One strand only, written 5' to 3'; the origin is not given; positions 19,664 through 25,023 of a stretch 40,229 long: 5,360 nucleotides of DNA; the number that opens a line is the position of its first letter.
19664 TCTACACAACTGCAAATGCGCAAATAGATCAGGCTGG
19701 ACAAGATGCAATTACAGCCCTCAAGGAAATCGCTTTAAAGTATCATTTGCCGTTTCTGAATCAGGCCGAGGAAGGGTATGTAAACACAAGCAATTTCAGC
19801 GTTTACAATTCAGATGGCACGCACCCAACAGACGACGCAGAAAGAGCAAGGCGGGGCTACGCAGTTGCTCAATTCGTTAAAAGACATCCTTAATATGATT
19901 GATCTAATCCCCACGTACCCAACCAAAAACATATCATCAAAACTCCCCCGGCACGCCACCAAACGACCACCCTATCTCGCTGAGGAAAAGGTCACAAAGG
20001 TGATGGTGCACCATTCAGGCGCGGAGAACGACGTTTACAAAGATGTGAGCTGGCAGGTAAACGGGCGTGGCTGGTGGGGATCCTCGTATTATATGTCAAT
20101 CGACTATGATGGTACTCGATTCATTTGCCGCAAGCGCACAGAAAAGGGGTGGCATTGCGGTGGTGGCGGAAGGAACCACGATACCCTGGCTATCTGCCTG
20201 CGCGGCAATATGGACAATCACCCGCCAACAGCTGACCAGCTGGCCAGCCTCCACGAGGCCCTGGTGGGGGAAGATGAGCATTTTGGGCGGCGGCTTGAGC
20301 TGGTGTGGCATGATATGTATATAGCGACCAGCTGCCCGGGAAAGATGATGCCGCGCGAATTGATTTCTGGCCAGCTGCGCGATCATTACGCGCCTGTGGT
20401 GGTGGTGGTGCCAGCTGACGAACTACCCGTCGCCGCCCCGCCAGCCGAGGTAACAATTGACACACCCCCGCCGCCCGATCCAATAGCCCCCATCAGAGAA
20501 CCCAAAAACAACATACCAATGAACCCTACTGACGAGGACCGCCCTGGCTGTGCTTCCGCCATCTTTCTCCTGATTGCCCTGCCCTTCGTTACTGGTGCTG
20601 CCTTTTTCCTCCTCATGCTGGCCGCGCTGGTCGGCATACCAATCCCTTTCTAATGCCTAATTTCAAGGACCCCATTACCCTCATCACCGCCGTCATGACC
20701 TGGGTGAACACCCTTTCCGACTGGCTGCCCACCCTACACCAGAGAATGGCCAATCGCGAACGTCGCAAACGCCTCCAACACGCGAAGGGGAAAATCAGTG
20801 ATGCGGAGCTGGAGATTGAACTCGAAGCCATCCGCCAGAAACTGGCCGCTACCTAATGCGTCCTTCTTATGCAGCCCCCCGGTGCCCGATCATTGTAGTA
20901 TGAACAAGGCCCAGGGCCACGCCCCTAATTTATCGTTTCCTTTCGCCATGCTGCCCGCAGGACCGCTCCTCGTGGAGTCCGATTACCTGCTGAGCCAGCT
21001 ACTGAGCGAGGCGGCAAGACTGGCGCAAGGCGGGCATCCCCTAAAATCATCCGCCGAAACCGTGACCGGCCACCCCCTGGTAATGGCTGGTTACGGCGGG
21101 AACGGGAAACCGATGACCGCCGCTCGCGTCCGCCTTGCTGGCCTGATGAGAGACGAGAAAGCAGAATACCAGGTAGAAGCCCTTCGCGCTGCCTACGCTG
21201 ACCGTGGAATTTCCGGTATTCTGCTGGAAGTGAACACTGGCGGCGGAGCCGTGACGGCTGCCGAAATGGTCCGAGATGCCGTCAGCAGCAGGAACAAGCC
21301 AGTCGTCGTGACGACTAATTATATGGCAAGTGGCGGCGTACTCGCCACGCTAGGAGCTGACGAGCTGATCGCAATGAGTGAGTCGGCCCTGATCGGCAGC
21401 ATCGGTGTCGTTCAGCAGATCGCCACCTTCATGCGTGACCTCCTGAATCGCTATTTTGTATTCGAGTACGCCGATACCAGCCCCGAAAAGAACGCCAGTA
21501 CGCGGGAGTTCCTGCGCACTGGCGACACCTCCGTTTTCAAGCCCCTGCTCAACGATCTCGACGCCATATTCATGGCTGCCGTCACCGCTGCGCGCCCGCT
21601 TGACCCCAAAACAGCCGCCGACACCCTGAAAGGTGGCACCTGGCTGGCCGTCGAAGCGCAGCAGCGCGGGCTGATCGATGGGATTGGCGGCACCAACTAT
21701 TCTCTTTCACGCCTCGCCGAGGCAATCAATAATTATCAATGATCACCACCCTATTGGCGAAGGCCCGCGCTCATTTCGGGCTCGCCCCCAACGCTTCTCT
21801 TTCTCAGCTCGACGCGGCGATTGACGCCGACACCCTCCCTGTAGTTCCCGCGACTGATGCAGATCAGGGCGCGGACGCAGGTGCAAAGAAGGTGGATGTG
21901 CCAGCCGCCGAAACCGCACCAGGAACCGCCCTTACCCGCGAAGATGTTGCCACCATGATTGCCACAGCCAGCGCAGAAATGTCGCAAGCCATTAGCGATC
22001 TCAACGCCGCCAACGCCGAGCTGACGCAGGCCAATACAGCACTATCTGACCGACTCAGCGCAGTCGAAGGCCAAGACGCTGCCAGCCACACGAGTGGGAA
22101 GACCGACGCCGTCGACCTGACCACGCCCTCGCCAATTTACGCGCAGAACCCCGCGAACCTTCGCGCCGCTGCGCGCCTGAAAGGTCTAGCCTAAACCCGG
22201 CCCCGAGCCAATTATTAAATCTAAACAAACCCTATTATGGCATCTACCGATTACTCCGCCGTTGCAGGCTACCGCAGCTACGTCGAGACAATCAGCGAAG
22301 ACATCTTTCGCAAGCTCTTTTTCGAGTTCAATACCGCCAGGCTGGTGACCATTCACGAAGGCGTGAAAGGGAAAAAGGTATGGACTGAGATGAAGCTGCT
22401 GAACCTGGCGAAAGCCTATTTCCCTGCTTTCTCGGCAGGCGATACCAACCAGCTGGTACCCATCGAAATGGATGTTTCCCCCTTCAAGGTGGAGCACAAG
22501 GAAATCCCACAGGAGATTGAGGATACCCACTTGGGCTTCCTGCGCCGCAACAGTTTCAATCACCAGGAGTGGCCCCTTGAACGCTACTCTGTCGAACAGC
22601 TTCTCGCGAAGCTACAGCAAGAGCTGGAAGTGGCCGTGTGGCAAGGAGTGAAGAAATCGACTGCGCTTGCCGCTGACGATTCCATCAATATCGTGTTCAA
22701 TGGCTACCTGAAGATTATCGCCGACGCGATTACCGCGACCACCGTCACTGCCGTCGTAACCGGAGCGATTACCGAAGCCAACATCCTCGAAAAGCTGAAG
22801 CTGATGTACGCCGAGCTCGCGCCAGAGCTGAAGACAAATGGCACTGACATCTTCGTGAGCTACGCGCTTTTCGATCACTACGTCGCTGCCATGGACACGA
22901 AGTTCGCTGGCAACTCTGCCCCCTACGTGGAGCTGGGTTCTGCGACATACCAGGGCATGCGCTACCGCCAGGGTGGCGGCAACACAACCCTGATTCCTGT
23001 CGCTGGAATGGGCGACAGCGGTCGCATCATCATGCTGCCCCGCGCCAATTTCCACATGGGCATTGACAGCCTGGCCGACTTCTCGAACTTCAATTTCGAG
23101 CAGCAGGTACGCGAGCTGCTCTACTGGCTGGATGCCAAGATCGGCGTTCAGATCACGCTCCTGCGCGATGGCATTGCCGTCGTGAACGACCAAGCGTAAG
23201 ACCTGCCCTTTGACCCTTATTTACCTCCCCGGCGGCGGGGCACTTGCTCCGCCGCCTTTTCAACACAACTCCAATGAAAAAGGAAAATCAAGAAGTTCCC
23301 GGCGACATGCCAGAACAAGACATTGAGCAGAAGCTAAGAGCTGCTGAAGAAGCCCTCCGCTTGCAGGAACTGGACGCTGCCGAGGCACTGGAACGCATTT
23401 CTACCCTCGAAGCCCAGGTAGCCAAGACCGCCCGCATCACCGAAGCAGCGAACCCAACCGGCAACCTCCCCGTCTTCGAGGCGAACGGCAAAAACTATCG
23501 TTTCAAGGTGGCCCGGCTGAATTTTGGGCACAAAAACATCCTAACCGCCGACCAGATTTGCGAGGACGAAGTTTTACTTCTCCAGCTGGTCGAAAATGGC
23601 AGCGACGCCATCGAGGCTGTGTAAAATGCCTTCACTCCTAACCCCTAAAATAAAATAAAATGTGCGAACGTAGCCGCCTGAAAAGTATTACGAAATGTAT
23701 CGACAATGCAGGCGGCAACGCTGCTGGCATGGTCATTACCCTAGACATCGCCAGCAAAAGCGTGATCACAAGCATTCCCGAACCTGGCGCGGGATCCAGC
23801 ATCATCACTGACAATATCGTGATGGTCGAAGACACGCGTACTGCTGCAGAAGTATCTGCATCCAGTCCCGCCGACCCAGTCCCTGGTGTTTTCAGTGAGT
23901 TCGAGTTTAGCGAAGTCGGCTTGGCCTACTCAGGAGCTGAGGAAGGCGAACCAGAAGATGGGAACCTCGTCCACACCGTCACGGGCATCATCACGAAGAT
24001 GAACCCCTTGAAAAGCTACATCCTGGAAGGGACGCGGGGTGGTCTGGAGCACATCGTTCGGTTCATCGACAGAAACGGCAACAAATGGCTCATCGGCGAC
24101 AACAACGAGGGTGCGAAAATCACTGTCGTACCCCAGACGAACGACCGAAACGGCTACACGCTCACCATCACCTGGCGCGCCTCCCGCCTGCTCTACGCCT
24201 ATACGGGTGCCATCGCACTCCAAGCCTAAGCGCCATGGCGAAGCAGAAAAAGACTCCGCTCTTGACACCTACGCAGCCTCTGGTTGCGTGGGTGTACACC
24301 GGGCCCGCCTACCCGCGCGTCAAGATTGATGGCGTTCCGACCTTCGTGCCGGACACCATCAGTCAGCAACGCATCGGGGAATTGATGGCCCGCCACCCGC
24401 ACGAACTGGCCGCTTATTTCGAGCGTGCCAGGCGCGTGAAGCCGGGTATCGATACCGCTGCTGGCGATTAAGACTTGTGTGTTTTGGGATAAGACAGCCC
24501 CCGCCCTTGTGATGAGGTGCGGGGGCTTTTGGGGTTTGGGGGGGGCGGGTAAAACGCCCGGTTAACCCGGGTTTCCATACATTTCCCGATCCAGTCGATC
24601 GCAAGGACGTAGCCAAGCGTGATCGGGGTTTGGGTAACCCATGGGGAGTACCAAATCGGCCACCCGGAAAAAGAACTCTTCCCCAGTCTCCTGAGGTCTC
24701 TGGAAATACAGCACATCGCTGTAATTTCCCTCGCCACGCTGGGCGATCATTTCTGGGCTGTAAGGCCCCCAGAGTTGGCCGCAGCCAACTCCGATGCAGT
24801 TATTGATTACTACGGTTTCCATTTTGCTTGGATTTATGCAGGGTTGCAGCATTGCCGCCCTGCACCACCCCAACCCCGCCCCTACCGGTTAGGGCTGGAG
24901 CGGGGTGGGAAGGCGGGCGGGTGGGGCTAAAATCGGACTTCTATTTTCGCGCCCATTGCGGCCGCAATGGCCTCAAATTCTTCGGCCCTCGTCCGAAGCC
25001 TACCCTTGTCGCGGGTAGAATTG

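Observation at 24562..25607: Minus-strand, AT-richer accessory island splitting the head module: uncharacterised 3-4 gene cassette with an HTH remnant (candidate defence, exclusion or TA-like system)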

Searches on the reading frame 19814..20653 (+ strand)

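Call 11: search_protein_families(library=pfam, max_evalue=0.01, proteins=[window:19814-20653:+])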
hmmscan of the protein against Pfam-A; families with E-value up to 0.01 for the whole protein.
window:19814-20653:+ (279 aa): 1 family
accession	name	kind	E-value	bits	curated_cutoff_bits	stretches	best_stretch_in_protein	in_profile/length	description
PF01510.30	Amidase_2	-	8.3e-11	42.8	26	1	58-176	3-130/131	N-acetylmuramoyl-L-alanine amidase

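Call 12: search_protein_families(library=phrogs, max_evalue=0.001, proteins=[window:19814-20653:+])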
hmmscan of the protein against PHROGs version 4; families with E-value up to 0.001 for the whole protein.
window:19814-20653:+ (279 aa): 4 families
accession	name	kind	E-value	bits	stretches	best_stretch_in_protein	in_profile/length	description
phrog_1493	-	lysis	5.3e-16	59.8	1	42-204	16-176/394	endolysin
phrog_822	-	lysis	5.7e-11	43.6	1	47-188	11-158/215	amidase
phrog_1794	-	lysis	3.3e-06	27.8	1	56-180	52-184/336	amidase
phrog_14048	-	lysis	0.00023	22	1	58-190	25-163/305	endolysin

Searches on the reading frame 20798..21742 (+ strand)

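Call 11: search_protein_families(library=pfam, max_evalue=0.01, proteins=[window:20798-21742:+])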
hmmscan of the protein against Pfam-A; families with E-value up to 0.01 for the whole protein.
window:20798-21742:+ (314 aa): 4 families
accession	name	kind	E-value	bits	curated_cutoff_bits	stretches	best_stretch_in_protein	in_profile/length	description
PF01343.23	Peptidase_S49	-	4.3e-17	62.9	24.9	1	164-309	4-150/154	Peptidase family S49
PF25145.1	NfeD1b_N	-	1.7e-07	31.5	40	1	135-210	28-103/189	NfeD1b, N-terminal domain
PF01972.22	SDH_protease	-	2.2e-06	27.4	31.3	1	120-202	76-155/286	ClpP-like SDH-type serine proteinase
PF00574.28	CLP_protease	-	0.00048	20.5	20.2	1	110-189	18-98/182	Clp protease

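Call 12: search_protein_families(library=phrogs, max_evalue=0.001, proteins=[window:20798-21742:+])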
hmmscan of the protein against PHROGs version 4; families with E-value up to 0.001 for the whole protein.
window:20798-21742:+ (314 aa): 3 families
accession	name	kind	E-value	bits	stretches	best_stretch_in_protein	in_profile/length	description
phrog_53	-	head and packaging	1e-19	72.2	1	124-312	103-294/583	head maturation protease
phrog_33023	-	unknown function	1.2e-08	35.2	1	131-312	104-290/507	-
phrog_4759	-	unknown function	0.00016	22.5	1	128-208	113-195/209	-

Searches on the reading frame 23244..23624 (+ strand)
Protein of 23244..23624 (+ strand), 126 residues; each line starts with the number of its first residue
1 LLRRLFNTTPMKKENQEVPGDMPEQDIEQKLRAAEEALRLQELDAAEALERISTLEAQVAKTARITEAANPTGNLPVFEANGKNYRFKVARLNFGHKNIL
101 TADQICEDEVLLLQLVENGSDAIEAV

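Call 9: search_protein_families(library=pfam, max_evalue=1, proteins=[window:23244-23624:+])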
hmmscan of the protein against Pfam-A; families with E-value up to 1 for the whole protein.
window:23244-23624:+ (126 aa): 2 families
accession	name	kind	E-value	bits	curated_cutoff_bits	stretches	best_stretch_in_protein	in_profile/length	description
PF18599.6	LCIB_C_CA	-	0.039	13.7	25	1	87-110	13-36/223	Limiting CO2-inducible proteins B/C beta carbonyic anhydrases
PF24735.1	DUF7686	-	0.13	12.6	24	1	79-108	11-40/73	Domain of unknown function (DUF7686)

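Call 10: search_protein_families(library=phrogs, max_evalue=0.1, proteins=[window:23244-23624:+])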
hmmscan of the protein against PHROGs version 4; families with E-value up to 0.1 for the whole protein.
window:23244-23624:+ (126 aa): 0 families

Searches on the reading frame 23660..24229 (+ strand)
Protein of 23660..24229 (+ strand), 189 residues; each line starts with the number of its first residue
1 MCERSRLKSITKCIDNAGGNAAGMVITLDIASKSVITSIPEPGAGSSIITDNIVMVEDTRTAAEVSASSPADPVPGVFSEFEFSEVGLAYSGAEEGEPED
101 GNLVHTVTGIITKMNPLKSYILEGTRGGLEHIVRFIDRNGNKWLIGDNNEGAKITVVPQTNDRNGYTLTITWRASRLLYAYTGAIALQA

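Call 9: search_protein_families(library=pfam, max_evalue=1, proteins=[window:23660-24229:+])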
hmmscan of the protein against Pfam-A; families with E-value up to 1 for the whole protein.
window:23660-24229:+ (189 aa): 0 families

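Call 10: search_protein_families(library=phrogs, max_evalue=0.1, proteins=[window:23660-24229:+])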
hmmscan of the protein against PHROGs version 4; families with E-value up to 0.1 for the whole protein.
window:23660-24229:+ (189 aa): 2 families
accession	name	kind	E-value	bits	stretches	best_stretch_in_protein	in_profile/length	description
phrog_10513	-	unknown function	0.04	15.1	1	110-149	54-92/130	-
phrog_7803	-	unknown function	0.093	11.1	1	19-111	866-960/1642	-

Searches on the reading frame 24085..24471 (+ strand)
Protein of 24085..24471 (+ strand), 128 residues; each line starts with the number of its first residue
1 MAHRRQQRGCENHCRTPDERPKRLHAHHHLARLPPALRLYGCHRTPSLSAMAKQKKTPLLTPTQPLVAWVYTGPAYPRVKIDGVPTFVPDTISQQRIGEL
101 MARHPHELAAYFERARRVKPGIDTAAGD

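Call 9: search_protein_families(library=pfam, max_evalue=1, proteins=[window:24085-24471:+])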
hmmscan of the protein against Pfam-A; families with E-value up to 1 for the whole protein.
window:24085-24471:+ (128 aa): 1 family
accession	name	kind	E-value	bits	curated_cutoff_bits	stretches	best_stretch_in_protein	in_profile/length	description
PF24014.1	DUF7328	-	0.087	13.6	27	1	68-118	2-51/60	Family of unknown function (DUF7328)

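Call 10: search_protein_families(library=phrogs, max_evalue=0.1, proteins=[window:24085-24471:+])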
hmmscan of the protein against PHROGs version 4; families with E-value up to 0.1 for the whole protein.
window:24085-24471:+ (128 aa): 0 families

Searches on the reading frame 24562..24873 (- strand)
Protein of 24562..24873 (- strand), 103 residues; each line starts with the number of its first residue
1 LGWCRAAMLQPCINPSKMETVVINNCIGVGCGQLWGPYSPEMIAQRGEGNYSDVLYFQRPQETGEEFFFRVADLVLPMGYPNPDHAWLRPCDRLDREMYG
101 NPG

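Call 9: search_protein_families(library=pfam, max_evalue=1, proteins=[window:24562-24873:-])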
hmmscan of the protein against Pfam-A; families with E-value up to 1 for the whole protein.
window:24562-24873:- (103 aa): 0 families

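Call 10: search_protein_families(library=phrogs, max_evalue=0.1, proteins=[window:24562-24873:-])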
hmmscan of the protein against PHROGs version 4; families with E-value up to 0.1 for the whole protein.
window:24562-24873:- (103 aa): 0 families

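Call 19: search_protein_families(library=pfam, max_evalue=10, proteins=[window:24565-24822:-])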
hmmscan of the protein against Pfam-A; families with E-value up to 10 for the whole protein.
seq(86 aa): 1 family
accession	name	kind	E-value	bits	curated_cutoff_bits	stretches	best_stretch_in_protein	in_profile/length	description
PF02498.22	Bro-N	-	0.27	12.3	25.6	1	45-80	7-42/96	BRO family, N-terminal domain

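Call 21: find_homologous_proteins(query=window:24565-24822:-, max_evalue=0.1)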
Query seq(86 aa) (86 aa): 1 proteins with E <= 0.1 among 1 candidates.
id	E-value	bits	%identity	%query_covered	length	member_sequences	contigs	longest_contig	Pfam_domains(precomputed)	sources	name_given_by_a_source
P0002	7.0e-56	205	100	100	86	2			-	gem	-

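Call 54: search_protein_families(library=padloc, max_evalue=1, proteins=[window:24565-24822:-])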
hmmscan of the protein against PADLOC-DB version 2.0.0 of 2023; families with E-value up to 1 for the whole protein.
seq(86 aa): 0 families

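Call 84: search_protein_families(library=ncbifam, max_evalue=1, proteins=[window:24565-24822:-])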
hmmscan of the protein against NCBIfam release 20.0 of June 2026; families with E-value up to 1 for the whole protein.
seq(86 aa): 0 families
